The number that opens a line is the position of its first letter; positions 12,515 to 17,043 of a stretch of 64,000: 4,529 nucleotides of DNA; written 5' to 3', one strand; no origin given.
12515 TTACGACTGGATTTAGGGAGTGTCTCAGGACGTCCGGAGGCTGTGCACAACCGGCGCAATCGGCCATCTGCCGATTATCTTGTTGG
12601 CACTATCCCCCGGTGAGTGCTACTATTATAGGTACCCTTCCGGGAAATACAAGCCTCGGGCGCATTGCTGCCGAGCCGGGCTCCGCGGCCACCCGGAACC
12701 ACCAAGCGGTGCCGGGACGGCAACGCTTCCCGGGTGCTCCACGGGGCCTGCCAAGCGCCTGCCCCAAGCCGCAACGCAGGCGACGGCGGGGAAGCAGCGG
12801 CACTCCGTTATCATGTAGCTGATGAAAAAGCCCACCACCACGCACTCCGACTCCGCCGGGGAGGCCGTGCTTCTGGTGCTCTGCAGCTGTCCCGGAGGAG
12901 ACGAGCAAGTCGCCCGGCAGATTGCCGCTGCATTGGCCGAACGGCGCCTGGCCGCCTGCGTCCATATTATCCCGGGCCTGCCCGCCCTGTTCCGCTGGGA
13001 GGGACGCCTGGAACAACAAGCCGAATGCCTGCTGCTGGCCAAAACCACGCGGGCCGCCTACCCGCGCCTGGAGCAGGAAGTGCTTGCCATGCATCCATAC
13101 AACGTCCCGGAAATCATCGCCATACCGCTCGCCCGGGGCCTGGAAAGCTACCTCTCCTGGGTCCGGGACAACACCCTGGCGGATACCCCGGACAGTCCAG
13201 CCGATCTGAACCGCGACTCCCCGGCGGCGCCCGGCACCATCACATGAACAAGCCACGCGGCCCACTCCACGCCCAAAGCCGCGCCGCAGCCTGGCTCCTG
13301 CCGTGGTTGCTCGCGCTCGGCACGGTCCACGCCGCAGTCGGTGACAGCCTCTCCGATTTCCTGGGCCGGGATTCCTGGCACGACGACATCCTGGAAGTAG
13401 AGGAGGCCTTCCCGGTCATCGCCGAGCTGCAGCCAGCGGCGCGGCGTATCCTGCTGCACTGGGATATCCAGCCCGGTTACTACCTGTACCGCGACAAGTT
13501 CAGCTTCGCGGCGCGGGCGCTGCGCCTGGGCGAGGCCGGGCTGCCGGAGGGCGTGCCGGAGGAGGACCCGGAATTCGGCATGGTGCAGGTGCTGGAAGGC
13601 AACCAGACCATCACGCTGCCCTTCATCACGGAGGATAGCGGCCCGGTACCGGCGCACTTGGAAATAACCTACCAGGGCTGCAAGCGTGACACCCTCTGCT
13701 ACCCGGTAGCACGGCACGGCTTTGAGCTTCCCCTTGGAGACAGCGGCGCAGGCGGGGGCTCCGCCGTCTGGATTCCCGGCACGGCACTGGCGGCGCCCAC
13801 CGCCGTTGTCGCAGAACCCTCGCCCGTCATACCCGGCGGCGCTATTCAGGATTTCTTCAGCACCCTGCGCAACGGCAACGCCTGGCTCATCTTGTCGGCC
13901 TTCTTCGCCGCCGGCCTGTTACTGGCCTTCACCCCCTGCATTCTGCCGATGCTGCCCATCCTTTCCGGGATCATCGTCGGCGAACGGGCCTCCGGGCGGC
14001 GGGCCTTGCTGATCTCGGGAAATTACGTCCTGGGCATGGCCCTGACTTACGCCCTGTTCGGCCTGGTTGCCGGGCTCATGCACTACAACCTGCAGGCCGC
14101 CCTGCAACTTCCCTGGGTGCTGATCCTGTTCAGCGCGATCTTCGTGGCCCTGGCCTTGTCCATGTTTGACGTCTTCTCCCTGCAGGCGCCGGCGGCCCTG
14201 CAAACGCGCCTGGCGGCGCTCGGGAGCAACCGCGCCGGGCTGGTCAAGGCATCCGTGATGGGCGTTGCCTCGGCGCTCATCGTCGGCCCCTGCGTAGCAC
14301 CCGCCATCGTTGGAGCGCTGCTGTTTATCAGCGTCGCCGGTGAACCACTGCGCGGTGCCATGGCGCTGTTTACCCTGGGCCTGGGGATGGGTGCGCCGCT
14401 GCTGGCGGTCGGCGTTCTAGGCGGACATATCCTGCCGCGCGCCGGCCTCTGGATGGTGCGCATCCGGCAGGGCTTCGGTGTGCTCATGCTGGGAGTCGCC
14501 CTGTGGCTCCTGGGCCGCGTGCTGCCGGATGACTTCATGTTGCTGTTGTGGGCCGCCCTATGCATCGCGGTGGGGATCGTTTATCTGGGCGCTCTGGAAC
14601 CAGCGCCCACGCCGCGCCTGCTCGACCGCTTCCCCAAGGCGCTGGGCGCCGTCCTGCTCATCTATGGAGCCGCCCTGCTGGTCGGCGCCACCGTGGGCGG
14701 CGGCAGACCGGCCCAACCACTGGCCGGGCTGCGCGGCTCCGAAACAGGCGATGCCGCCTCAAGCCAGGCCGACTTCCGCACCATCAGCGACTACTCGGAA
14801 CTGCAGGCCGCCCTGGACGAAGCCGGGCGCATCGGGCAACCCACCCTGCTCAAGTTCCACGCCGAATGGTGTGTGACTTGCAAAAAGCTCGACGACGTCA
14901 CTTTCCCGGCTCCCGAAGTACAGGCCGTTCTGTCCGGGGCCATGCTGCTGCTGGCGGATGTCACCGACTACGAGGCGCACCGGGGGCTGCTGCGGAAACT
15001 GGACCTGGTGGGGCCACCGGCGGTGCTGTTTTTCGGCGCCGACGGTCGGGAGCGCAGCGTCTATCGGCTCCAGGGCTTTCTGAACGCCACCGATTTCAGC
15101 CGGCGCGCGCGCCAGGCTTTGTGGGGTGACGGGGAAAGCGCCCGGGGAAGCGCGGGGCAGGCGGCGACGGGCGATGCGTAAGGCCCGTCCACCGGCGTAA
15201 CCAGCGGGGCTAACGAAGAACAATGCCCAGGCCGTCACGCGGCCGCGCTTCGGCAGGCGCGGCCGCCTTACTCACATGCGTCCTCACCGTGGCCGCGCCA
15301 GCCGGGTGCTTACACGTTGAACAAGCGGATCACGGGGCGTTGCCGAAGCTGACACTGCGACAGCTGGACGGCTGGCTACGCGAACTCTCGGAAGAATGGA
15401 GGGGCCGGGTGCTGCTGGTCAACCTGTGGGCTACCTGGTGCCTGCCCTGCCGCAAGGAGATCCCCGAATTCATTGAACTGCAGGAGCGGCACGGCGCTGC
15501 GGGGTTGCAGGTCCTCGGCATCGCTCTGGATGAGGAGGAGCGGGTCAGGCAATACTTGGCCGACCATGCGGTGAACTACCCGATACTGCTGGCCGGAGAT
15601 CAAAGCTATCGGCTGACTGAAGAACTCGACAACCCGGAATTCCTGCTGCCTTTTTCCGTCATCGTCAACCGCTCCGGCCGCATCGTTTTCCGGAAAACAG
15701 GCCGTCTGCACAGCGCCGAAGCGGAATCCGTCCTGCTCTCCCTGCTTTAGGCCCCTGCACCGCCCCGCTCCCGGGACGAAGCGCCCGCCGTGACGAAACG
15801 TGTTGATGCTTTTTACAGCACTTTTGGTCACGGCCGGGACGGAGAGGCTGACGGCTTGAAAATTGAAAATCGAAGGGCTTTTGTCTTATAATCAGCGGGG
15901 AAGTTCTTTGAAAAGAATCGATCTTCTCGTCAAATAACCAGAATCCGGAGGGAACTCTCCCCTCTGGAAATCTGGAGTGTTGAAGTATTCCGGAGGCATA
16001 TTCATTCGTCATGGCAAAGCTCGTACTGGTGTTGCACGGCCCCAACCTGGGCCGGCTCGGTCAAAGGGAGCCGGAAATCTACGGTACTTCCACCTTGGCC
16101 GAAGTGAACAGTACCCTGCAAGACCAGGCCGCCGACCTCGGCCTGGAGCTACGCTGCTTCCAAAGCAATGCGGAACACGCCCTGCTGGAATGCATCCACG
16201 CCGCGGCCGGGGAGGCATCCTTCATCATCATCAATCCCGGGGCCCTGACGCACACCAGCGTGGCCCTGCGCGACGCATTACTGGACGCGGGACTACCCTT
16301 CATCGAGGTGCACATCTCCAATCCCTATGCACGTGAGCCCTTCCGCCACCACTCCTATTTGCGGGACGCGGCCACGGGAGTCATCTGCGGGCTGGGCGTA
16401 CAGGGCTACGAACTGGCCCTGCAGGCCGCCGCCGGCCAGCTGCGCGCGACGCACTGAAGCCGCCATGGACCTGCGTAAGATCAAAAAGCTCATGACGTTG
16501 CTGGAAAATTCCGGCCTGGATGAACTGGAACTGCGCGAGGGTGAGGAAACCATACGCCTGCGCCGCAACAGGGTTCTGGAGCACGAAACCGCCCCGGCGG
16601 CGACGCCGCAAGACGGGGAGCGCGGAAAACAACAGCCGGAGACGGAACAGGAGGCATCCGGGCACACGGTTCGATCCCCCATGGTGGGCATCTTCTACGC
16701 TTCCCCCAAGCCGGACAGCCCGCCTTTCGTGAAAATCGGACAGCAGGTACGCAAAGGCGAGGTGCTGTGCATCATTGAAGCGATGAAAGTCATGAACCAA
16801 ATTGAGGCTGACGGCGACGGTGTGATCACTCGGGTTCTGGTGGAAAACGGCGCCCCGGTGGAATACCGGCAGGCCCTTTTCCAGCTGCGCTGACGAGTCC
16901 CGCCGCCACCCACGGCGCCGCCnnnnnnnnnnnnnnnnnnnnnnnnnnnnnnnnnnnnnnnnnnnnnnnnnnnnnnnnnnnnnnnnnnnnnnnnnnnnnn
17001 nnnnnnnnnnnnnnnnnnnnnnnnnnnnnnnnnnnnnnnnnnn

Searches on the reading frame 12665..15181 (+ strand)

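Call 7: search_protein_families(library=pfam, proteins=[window:12665-15181:+], max_evalue=0.01)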
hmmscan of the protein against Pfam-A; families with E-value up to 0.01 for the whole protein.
window:12665-15181:+ (838 aa): 5 families
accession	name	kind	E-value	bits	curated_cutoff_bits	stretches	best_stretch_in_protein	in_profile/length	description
PF02683.22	DsbD_TM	-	2.8e-76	256.1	27.1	1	407-620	2-219/219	Cytochrome C biogenesis protein transmembrane domain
PF11412.14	DsbD_N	-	8.9e-24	84.2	25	1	240-351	2-113/119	Thiol:disulfide interchange protein DsbD, N-terminal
PF13899.12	Thioredoxin_7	-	8.8e-12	45.4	27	1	711-792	4-83/83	Thioredoxin-like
PF13098.12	Thioredoxin_2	-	2e-07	31.7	27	1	724-812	5-101/104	Thioredoxin-like domain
PF13386.12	DsbD_2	-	6e-07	30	24.9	1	413-610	2-197/199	Cytochrome C biogenesis protein transmembrane region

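Call 8: search_protein_families(library=padloc, proteins=[window:12665-15181:+], max_evalue=0.01)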
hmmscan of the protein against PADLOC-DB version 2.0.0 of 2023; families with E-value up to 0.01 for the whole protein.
window:12665-15181:+ (838 aa): 0 families

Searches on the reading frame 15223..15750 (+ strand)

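Call 7: search_protein_families(library=pfam, proteins=[window:15223-15750:+], max_evalue=0.01)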
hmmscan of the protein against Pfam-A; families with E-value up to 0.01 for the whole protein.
window:15223-15750:+ (175 aa): 4 families
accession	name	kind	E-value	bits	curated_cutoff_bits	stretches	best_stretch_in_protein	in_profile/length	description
PF08534.16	Redoxin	-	9e-19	68.2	26.6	1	40-170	6-147/148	Redoxin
PF00578.27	AhpC-TSA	-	6e-16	59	26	1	40-155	5-122/124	AhpC/TSA family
PF13905.12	Thioredoxin_8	-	6e-07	30.2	27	1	61-154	1-94/94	Thioredoxin-like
PF00085.26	Thioredoxin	-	0.00023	21.5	23.5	1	62-108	19-64/103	Thioredoxin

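Call 8: search_protein_families(library=padloc, proteins=[window:15223-15750:+], max_evalue=0.01)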
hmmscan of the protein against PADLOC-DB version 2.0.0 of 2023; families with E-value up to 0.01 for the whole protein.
window:15223-15750:+ (175 aa): 0 families

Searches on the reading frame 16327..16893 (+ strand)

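Call 7: search_protein_families(library=pfam, proteins=[window:16327-16893:+], max_evalue=0.01)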
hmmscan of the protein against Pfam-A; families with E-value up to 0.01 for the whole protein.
window:16327-16893:+ (188 aa): 2 families
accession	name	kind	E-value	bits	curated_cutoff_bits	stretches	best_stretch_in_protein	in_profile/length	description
PF00364.28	Biotin_lipoyl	-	2.9e-20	72.3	22.1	1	113-187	1-73/73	Biotin-requiring enzyme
PF13533.13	Biotin_lipoyl_2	-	4.9e-05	23.5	29.8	0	159-179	3-23/32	Biotin-lipoyl like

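Call 8: search_protein_families(library=padloc, proteins=[window:16327-16893:+], max_evalue=0.01)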
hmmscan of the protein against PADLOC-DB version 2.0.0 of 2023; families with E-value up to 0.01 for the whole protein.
window:16327-16893:+ (188 aa): 0 families
